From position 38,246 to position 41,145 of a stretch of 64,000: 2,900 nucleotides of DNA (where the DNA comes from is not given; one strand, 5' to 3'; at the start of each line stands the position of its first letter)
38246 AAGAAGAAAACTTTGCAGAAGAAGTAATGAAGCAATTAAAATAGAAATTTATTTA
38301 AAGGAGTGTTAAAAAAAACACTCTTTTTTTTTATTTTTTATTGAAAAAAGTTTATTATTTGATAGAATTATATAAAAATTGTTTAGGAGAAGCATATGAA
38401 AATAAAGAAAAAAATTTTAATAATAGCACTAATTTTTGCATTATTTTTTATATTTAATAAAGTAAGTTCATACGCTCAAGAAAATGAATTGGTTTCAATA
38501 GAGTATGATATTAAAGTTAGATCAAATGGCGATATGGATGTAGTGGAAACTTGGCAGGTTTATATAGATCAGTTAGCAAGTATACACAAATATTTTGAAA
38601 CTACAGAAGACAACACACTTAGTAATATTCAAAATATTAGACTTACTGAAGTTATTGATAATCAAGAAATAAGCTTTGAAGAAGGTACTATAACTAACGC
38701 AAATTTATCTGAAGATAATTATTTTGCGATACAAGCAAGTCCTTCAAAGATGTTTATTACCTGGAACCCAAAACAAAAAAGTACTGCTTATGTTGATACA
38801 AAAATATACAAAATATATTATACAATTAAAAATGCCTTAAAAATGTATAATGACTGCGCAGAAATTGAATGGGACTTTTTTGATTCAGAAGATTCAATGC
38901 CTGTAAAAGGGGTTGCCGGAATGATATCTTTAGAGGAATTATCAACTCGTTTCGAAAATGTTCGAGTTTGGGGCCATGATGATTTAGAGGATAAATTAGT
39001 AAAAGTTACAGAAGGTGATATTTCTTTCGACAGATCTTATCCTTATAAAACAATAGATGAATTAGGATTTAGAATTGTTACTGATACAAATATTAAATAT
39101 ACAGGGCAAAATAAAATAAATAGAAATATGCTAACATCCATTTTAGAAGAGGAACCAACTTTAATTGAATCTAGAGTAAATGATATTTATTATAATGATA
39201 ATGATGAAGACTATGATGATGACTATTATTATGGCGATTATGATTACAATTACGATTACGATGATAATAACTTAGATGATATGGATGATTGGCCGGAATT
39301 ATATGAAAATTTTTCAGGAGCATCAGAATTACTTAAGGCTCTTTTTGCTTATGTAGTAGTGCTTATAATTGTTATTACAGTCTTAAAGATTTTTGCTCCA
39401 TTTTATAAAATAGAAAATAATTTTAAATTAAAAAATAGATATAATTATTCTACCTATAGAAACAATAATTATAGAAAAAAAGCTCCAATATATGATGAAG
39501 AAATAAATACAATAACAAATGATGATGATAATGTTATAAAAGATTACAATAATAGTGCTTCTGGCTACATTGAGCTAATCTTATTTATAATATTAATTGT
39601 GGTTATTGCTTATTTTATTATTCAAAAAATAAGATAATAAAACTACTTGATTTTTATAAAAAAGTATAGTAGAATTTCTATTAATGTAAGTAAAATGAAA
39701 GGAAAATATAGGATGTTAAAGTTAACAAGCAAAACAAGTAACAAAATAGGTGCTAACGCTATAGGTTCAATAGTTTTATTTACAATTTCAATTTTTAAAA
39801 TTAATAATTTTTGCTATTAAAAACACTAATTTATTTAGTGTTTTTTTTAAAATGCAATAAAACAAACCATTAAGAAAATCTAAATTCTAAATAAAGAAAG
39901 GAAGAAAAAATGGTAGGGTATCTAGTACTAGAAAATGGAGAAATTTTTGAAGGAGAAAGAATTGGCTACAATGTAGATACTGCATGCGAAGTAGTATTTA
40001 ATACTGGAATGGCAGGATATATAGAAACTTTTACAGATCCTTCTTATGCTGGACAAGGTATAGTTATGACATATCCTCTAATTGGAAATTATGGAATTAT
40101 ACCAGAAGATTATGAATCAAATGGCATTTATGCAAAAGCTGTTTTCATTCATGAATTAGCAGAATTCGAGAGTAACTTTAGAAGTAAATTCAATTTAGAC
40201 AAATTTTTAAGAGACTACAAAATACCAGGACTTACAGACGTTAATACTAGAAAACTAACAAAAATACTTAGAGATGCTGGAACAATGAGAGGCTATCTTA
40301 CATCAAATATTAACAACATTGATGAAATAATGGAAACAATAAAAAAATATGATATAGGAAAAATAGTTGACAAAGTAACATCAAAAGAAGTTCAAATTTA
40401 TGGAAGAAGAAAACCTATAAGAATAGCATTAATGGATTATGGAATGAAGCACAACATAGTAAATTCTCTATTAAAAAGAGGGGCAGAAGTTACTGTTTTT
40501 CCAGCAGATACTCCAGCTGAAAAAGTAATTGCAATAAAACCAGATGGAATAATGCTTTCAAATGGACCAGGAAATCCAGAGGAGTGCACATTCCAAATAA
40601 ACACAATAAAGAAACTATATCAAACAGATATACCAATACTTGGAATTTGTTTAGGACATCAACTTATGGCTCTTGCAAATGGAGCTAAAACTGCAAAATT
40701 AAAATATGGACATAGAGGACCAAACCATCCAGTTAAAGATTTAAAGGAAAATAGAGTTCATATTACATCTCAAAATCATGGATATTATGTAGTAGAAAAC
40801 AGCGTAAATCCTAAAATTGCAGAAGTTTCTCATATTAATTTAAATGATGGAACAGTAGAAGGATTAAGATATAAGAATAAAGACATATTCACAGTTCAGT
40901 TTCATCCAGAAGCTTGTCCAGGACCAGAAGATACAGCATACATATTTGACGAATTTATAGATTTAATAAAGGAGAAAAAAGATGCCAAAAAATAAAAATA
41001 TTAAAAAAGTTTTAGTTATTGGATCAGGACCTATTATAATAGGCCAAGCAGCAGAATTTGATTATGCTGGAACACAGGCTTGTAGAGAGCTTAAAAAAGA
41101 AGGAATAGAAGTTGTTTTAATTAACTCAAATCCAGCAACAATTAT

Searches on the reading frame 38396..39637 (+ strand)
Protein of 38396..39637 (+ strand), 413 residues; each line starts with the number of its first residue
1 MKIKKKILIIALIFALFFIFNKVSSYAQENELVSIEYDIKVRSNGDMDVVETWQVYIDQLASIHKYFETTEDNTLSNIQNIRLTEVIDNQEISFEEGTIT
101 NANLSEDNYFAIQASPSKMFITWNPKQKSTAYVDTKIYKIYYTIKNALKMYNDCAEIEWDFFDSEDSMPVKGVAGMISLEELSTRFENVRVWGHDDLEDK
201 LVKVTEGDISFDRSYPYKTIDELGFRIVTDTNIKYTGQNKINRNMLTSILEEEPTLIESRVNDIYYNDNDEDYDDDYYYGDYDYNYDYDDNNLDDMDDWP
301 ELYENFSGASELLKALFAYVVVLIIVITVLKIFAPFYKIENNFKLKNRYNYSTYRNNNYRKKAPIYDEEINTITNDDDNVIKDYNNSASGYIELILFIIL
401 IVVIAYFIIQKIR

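Call 75: search_protein_families(library=pfam, proteins=[window:38396-39637:+], max_evalue=0.001)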
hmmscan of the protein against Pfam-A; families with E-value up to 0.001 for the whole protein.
window:38396-39637:+ (413 aa): 1 family
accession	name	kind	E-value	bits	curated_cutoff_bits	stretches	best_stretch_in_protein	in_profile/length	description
PF09972.14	DUF2207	-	3.2e-15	57.2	24.4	1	34-210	4-154/172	Predicted membrane protein (DUF2207) N-terminal domain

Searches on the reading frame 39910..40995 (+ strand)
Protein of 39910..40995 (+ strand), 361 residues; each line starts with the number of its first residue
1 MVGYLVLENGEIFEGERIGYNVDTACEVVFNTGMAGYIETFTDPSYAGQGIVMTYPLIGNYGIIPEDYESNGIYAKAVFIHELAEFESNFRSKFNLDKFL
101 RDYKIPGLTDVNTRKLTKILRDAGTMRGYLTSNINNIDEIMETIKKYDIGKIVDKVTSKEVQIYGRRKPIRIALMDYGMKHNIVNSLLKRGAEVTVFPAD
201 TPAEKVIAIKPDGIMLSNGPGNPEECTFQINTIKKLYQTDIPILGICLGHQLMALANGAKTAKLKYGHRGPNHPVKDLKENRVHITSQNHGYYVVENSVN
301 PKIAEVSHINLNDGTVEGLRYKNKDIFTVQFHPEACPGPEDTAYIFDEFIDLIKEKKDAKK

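Call 75: search_protein_families(library=pfam, proteins=[window:39910-40995:+], max_evalue=0.001)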
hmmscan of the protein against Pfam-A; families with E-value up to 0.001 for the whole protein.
window:39910-40995:+ (361 aa): 3 families
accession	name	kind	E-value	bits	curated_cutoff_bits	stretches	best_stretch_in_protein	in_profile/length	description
PF00117.34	GATase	-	4.3e-56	190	22.8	1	174-351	2-189/190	Glutamine amidotransferase class-I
PF00988.28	CPSase_sm_chain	-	5.7e-45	152.6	27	1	5-129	1-125/126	Carbamoyl-phosphate synthase small chain, CPSase domain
PF07722.19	Peptidase_C26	-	5.7e-10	39.8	20.5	1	224-334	89-219/219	Peptidase C26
